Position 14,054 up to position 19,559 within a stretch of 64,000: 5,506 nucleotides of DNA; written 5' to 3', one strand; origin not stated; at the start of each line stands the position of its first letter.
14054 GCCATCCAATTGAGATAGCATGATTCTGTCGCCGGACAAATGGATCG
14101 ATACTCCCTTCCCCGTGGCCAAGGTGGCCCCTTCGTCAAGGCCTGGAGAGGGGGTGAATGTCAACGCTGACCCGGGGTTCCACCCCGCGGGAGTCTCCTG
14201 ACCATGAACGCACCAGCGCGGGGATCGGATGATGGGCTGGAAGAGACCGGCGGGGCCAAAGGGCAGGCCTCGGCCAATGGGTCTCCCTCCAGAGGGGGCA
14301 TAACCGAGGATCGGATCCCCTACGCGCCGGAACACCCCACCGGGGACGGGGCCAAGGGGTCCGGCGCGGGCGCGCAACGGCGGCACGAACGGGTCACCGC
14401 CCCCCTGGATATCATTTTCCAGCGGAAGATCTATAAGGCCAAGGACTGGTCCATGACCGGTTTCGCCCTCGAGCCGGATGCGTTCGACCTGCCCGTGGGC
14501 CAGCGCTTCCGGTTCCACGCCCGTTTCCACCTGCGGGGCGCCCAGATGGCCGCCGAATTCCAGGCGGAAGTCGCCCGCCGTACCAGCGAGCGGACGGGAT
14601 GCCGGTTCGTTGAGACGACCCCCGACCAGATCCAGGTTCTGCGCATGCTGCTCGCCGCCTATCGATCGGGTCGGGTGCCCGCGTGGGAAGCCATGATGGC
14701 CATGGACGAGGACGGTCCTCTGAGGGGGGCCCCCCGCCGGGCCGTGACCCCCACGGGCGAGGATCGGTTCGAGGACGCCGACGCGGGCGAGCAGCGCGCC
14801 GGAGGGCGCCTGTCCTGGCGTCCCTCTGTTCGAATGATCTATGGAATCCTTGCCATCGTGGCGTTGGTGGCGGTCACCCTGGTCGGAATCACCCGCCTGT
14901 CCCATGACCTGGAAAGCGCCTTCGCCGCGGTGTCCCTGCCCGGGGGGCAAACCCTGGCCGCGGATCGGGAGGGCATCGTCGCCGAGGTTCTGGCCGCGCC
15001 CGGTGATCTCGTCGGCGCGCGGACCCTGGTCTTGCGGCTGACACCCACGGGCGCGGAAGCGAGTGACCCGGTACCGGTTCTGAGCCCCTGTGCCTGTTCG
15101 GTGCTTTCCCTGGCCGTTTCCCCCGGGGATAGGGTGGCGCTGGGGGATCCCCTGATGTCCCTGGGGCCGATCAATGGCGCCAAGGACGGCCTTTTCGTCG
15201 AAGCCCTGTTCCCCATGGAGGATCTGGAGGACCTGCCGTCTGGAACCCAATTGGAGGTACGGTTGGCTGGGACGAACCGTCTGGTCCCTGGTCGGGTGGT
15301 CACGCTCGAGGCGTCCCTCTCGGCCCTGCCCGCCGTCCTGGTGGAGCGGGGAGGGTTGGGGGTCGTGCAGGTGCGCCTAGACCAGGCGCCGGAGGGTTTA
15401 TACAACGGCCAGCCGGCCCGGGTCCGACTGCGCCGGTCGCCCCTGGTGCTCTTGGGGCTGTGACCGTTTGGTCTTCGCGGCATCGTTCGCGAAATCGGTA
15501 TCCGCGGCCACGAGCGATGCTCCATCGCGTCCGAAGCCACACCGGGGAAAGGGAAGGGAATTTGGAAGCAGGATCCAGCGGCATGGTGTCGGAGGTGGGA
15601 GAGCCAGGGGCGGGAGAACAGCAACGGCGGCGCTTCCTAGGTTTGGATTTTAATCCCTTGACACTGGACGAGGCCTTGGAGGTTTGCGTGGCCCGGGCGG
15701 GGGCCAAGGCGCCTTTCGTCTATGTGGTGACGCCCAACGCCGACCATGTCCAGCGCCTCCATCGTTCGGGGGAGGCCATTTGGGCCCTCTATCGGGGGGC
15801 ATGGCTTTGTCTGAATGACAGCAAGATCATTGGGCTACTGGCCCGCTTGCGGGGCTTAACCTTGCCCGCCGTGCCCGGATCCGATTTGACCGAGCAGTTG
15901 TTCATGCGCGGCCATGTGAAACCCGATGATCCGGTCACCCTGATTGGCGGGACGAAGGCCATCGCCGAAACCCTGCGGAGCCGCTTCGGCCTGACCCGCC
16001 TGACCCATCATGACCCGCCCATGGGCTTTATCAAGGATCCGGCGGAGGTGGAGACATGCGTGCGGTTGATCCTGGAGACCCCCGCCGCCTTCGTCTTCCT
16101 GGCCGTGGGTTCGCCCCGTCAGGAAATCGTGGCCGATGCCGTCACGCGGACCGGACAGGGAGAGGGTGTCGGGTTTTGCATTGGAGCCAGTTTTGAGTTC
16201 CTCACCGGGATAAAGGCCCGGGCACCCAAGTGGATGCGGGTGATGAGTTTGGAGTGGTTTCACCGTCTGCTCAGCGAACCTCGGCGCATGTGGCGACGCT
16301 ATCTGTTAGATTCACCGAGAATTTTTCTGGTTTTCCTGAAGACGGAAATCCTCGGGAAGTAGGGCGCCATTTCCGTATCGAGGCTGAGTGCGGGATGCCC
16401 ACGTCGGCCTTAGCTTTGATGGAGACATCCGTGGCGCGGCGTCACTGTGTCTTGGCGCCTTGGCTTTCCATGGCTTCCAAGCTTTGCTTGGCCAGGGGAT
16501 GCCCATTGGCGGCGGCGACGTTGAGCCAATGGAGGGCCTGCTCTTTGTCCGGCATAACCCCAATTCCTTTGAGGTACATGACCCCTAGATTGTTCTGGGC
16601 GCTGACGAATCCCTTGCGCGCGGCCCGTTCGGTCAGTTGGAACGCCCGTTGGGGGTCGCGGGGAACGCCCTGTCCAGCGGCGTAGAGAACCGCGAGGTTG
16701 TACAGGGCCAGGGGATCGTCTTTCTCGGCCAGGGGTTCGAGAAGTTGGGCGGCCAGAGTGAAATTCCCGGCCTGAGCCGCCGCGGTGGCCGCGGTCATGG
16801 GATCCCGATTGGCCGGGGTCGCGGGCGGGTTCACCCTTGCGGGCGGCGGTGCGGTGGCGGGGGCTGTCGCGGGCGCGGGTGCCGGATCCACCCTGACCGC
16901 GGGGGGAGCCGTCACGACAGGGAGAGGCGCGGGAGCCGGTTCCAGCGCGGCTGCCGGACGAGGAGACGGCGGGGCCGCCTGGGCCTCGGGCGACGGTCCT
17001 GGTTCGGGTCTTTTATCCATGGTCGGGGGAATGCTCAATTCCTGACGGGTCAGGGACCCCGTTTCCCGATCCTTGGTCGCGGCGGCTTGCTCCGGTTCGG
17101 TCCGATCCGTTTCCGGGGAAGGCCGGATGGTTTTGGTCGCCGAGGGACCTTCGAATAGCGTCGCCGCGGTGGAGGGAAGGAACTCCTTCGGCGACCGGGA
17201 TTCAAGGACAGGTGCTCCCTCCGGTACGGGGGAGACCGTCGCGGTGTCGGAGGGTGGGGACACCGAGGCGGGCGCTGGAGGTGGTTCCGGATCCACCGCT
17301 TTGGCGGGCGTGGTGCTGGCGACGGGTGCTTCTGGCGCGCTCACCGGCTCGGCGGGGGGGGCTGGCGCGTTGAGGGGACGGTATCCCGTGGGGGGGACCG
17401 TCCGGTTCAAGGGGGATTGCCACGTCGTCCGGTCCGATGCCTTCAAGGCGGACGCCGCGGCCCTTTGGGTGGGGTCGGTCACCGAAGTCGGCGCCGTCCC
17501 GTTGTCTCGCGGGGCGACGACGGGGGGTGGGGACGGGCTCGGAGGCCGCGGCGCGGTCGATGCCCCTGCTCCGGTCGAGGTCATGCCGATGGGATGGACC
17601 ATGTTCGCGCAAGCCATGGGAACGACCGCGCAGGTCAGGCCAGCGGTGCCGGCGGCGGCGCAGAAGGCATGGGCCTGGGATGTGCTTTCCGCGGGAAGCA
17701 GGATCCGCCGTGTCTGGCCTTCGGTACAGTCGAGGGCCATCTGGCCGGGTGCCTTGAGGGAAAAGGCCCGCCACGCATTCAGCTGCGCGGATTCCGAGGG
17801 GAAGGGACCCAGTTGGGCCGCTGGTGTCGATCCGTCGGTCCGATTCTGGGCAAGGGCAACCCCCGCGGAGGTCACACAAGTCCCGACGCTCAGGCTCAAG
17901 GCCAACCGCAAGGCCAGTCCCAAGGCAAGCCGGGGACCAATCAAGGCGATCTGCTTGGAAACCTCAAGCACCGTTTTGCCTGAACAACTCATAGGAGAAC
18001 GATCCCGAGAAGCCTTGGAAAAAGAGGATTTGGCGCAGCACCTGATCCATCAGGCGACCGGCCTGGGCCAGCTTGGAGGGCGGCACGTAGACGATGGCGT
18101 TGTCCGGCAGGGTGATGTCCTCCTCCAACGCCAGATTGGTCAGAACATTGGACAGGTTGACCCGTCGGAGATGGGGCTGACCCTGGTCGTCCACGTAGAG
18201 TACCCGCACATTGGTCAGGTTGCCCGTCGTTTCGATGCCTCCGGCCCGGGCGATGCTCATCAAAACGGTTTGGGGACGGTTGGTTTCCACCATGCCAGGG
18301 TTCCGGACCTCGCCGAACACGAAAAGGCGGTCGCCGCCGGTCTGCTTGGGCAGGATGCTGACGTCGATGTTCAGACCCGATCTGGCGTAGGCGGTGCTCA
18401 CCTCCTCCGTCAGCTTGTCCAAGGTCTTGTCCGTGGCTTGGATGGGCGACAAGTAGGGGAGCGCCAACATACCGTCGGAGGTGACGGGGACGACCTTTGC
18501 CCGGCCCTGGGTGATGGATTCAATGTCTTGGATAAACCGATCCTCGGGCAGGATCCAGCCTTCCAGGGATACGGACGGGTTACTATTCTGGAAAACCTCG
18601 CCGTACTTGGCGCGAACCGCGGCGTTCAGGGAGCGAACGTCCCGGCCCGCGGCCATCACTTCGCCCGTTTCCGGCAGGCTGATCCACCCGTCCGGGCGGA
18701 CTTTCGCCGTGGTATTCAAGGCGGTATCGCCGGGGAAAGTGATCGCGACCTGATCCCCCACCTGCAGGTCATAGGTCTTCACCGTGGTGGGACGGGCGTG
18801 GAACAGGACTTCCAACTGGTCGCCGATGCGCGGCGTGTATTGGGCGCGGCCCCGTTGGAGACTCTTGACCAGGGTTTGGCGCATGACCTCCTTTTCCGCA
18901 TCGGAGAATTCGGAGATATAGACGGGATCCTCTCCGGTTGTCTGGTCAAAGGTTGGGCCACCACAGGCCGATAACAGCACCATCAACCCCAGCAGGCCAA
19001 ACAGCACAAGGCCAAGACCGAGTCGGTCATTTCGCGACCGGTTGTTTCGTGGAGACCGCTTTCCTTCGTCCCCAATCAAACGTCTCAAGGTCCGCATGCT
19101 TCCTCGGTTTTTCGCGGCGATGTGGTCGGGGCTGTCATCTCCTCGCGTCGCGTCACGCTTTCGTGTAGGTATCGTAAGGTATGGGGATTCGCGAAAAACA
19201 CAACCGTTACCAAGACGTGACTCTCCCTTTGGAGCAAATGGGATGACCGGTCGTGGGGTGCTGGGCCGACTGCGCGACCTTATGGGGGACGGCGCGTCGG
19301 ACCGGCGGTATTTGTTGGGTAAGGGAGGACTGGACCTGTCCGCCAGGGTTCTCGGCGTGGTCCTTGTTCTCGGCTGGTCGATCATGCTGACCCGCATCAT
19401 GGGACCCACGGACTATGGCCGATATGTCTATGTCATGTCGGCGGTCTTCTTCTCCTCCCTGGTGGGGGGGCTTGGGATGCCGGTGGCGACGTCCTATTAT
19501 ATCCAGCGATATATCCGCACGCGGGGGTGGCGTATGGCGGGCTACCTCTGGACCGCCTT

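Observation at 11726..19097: Alg44-like PilZ-MFP and Sel1 (AlgK-like) proteins embedded in a Wzx/Wzy-dependent EPS export module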

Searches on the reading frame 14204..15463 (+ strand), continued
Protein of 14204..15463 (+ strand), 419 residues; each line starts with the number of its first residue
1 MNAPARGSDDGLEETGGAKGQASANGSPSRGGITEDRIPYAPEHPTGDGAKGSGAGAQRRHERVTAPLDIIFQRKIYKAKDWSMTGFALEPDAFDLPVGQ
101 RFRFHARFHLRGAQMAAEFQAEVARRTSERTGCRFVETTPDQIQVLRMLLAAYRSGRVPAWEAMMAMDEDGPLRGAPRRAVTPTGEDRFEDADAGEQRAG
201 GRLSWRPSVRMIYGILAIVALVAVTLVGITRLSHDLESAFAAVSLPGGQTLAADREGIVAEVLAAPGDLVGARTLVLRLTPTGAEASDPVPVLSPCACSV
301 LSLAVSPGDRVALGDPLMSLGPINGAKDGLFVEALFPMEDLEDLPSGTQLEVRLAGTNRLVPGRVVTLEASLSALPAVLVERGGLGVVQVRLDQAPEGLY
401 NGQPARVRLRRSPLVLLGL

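Call 61: search_protein_families(library=pfam, proteins=[P0094, P0114, P0015, P0018, P0118, P0146, P0147, P0133, P0075, P0107], max_evalue=0.001)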
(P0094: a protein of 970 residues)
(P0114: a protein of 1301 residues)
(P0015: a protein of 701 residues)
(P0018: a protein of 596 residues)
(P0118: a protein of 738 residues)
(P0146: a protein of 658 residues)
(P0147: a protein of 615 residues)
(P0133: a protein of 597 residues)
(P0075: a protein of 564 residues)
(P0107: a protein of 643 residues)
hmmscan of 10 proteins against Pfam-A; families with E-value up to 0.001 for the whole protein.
P0094 (970 aa): 1 family
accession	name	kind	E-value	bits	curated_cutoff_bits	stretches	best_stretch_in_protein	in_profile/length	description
PF07238.19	PilZ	-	9.6e-05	23.1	22.5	1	637-708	26-99/102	PilZ domain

P0114 (1301 aa): 1 family
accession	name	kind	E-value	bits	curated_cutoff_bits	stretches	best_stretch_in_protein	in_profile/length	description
PF07238.19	PilZ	-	2.7e-07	31.3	22.5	1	969-1049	15-99/102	PilZ domain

P0015 (701 aa): 2 families
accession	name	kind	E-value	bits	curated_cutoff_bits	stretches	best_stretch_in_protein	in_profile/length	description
PF13437.12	HlyD_3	-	7.2e-08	33.6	22.2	0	525-602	1-79/106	HlyD family secretion protein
PF07238.19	PilZ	-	1e-05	26.2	22.5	1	148-241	3-100/102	PilZ domain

P0018 (596 aa): 1 family
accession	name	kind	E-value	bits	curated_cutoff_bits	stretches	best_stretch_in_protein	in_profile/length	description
PF07238.19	PilZ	-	2.2e-05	25.2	22.5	1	253-328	21-100/102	PilZ domain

P0118 (738 aa): 4 families
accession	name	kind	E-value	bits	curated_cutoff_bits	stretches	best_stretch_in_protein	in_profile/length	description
PF07238.19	PilZ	-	7.1e-09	36.4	22.5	0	224-317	2-99/102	PilZ domain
PF13437.12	HlyD_3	-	4.2e-07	31.1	22.2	1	602-678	3-80/106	HlyD family secretion protein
PF00364.28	Biotin_lipoyl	-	4.5e-05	23.6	22.1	0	407-436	44-73/73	Biotin-requiring enzyme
PF16576.10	HlyD_D23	-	5.6e-05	23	30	0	587-669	97-179/214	Barrel-sandwich domain of CusB or HlyD membrane-fusion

P0146 (658 aa): 2 families
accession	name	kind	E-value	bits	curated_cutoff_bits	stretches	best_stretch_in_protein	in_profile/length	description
PF07238.19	PilZ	-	5.3e-06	27.1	22.5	1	314-394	15-99/102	PilZ domain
PF13437.12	HlyD_3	-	0.00022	22.3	22.2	0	535-610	1-79/106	HlyD family secretion protein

P0147 (615 aa): 3 families
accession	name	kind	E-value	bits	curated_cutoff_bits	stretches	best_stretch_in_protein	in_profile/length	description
PF07238.19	PilZ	-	1.1e-07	32.5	22.5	1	260-349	7-99/102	PilZ domain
PF13437.12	HlyD_3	-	1.3e-07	32.7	22.2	0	487-560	2-78/106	HlyD family secretion protein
PF16576.10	HlyD_D23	-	0.00011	22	30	0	428-477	92-141/214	Barrel-sandwich domain of CusB or HlyD membrane-fusion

P0133 (597 aa): 2 families
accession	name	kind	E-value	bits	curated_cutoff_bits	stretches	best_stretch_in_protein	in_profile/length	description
PF07238.19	PilZ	-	1.5e-09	38.5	22.5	1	247-338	3-100/102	PilZ domain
PF13437.12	HlyD_3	-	1.9e-07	32.2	22.2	0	474-548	1-78/106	HlyD family secretion protein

P0075 (564 aa): 2 families
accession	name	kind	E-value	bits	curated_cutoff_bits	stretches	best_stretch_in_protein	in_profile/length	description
PF07238.19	PilZ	-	3.1e-08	34.3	22.5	1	203-295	2-100/102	PilZ domain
PF13437.12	HlyD_3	-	1.2e-05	26.4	22.2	0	442-519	2-82/106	HlyD family secretion protein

P0107 (643 aa): 2 families
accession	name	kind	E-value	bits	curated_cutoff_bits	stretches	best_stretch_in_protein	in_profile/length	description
PF13437.12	HlyD_3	-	3e-14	54.1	22.2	1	475-551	2-76/106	HlyD family secretion protein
PF16576.10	HlyD_D23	-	4.3e-09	36.4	30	1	459-556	95-189/214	Barrel-sandwich domain of CusB or HlyD membrane-fusion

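Call 69: search_protein_families(library=pfam, proteins=[L001:13460-13750:-, L004:15150-15430:-], max_evalue=10)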
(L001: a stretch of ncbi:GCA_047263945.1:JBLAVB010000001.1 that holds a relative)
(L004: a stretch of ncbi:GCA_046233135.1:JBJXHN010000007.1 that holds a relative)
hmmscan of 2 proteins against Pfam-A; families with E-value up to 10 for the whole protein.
L001:13460-13750:- (97 aa): 0 families

L004:15150-15430:- (93 aa): 0 families

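Call 87: find_related_loci(query=A8, collection=metagenome_contigs, flank=10000)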
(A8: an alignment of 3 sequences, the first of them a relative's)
Query A8 (341 aa) in metagenome_contigs; peptide patterns used: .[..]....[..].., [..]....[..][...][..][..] (x = any residue, [..] = any of these).
228 stretches matched a pattern; 1 encode a relative of the query (tblastn E <= 1e-3); 1 distinct loci.
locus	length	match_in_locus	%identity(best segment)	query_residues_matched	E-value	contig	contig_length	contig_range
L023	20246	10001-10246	37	17-98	3e-8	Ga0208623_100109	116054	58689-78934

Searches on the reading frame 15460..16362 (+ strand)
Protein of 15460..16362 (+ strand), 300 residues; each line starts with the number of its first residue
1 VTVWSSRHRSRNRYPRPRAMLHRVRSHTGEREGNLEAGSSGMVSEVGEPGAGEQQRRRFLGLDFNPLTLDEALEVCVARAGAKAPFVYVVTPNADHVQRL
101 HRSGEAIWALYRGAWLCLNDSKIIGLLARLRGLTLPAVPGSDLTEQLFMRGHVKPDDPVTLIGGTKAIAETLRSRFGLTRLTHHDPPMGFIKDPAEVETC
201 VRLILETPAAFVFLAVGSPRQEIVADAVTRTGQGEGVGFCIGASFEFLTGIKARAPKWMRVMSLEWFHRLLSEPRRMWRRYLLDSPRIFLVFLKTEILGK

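Call 3: search_protein_families(library=pfam, proteins=[window:15460-16362:+], max_evalue=0.01)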
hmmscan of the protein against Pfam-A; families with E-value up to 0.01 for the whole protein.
window:15460-16362:+ (300 aa): 1 family
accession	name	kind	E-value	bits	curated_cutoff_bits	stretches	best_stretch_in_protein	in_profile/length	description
PF03808.19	Glyco_tran_WecG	-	1.1e-36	126.6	27.4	1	114-281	1-168/168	Glycosyl transferase WecG/TagA/CpsF family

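Call 27: search_protein_families(library=ncbifam, proteins=[window:15460-16362:+], max_evalue=0.001)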
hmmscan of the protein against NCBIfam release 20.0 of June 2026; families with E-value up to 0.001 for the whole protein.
window:15460-16362:+ (300 aa): 4 families
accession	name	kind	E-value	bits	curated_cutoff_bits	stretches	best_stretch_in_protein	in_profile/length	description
TIGR00696.1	wecG_tagA_cpsF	superfamily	6.7e-26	91.1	69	1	118-284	10-176/178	WecB/TagA/CpsF family glycosyltransferase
NF041872.1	EPS_EpsA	equivalog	8.7e-25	87.6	500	1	54-293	15-255/265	exopolysaccharide biosynthesis glycosyltransferase EpsA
NF002980.1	PRK03692.1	equivalog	2.9e-16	59.7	323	1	131-281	78-226/240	lipopolysaccharide N-acetylmannosaminouronosyltransferase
NF041710.1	UDPacetylman_taseTarA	equivalog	2.2e-13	50.3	350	1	55-280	7-230/247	N-acetylglucosaminyldiphosphoundecaprenol N-acetyl-beta-D-mannosaminyltransferase TarA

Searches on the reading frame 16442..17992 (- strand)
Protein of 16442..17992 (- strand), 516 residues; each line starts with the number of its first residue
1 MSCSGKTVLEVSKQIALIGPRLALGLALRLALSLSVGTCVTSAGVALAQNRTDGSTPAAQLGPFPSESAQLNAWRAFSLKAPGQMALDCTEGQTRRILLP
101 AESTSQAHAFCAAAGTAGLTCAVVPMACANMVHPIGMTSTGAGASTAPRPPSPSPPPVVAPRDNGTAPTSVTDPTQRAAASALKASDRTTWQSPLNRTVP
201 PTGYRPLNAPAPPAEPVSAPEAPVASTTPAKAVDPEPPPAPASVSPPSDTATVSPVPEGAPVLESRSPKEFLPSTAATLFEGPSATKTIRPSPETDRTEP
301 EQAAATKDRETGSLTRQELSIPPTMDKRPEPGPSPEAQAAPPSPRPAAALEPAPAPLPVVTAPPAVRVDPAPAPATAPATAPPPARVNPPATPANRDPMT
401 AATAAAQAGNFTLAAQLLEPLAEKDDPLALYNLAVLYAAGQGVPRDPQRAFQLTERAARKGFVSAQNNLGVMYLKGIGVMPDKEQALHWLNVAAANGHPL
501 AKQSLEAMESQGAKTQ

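Call 3: search_protein_families(library=pfam, proteins=[window:16442-17992:-], max_evalue=0.01)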
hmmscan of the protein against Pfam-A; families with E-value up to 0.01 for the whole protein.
window:16442-17992:- (516 aa): 1 family
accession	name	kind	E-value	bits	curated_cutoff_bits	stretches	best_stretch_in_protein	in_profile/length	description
PF08238.18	Sel1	-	1.4e-21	76.6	30.7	2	464-498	2-36/36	Sel1 repeat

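Call 27: search_protein_families(library=ncbifam, proteins=[window:16442-17992:-], max_evalue=0.001)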
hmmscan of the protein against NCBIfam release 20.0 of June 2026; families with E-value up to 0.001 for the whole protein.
window:16442-17992:- (516 aa): 4 families
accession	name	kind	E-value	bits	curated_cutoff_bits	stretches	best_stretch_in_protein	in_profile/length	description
NF033786.1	phenyl_MerG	equivalog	2e-07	31.2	350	1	435-505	117-188/217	phenylmercury resistance protein MerG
NF038194.1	AlgK_TPR_lipo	equivalog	6.6e-06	25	700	1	423-513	294-383/448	alginate biosynthesis TPR repeat lipoprotein AlgK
NF047621.1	FlgprotMotXVib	equivalog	2.6e-05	23.8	330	1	436-503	81-148/211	flagellar protein MotX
NF045484.1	TransRegExoR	equivalog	4.9e-05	22.7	450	0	441-501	138-199/267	exopolysaccharide production regulator ExoR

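Call 28: search_solved_structures(query=window:16442-17992:-, max_evalue=0.01)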
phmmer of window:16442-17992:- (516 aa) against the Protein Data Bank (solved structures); distinct sequences matched with E-value up to 0.01: 24.
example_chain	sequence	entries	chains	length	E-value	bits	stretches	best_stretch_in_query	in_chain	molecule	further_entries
6ok3_A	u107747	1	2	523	3.3e-39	138.4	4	424-500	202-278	Sel1 repeat protein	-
8sxq_A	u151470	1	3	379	7e-35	124.1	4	422-498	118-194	SEL-1 repeat protein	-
4bwr_A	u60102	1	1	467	2.7e-34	122.2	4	429-505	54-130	PROTEIN CORRESPONDING TO LOCUS C5321 FROM CFT073 E.COLI STRAIN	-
6ork_A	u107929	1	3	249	1.2e-29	106.8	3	403-511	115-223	Sel1 repeat protein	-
6onw_A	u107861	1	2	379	1.3e-29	106.7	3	419-507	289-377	Sel1 repeat protein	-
6deh_A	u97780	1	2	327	9.9e-26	93.9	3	427-507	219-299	TPR repeat protein, protein-protein interaction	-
8ket_C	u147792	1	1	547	1.8e-25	93.1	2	427-513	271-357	Protein sel-1 homolog 1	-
9uav_C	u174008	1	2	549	1.9e-25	93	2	425-513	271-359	Protein sel-1 homolog 1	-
6ur7_A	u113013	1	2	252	2.6e-23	86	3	415-515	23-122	Sel1 repeat family protein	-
9og0_C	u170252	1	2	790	2.3e-20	76.2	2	431-513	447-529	Protein sel-1 homolog 1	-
8kes_D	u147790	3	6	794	9.7e-20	74.2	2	433-513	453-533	Protein sel-1 homolog 1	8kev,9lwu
5b26_A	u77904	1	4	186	1.6e-19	73.4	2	433-513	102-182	Protein sel-1 homolog 1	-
6orc_A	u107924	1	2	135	2.6e-16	62.8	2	429-506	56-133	Sel1 repeat protein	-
6ok0_A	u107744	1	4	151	1.3e-11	47.4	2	428-507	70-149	Sel1 repeat protein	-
9fqr_Il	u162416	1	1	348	1.3e-10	44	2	442-504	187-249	LRP2-binding protein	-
7ula_B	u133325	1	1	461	0.0006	22.1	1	416-512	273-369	Alginate biosynthesis protein AlgK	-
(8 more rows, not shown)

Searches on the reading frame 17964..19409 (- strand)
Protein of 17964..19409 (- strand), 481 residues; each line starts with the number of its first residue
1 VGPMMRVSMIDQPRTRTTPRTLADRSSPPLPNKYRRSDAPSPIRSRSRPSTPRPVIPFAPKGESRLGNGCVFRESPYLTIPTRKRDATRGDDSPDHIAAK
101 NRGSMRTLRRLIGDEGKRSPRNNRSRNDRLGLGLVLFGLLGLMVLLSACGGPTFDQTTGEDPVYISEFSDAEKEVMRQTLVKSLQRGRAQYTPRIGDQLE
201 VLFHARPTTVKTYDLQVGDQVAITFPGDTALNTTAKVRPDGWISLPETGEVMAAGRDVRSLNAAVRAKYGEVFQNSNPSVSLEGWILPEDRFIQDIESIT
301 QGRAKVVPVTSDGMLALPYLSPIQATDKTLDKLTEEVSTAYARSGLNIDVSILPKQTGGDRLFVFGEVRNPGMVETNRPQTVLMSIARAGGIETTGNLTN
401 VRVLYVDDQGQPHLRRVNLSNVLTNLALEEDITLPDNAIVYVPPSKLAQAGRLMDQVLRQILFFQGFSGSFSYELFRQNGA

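Call 3: search_protein_families(library=pfam, proteins=[window:17964-19409:-], max_evalue=0.01)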
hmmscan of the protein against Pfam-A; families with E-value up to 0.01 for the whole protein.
window:17964-19409:- (481 aa): 3 families
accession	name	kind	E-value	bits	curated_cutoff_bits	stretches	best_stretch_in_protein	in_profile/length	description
PF02563.21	Poly_export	-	1.3e-20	73.8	28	2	210-282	4-76/77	Polysaccharide biosynthesis/export protein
PF22461.2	SLBB_2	-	3.5e-09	37.1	27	1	361-442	2-79/79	SLBB domain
PF10531.15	SLBB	-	2.4e-05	24.5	27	1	363-404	3-44/55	SLBB domain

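Call 27: search_protein_families(library=ncbifam, proteins=[window:17964-19409:-], max_evalue=0.001)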
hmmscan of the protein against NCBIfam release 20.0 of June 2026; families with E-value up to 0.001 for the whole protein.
window:17964-19409:- (481 aa): 4 families
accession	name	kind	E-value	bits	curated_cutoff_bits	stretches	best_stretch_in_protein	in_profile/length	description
TIGR03027.2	pepcterm_export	equivalog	1.1e-20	74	180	2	212-282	2-72/169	XrtA/PEP-CTERM system exopolysaccharide export protein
NF041843.1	EpsY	equivalog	1.1e-12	47.6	320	2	207-280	47-120/211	exopolysaccharide export protein EpsY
NF011658.0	PRK15078.1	subfamily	1.7e-11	43.5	333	1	309-444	120-251/380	polysaccharide export protein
TIGR03028.1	EpsE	equivalog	1.2e-09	37.9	262.65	1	309-442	26-159/239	polysaccharide export protein EpsE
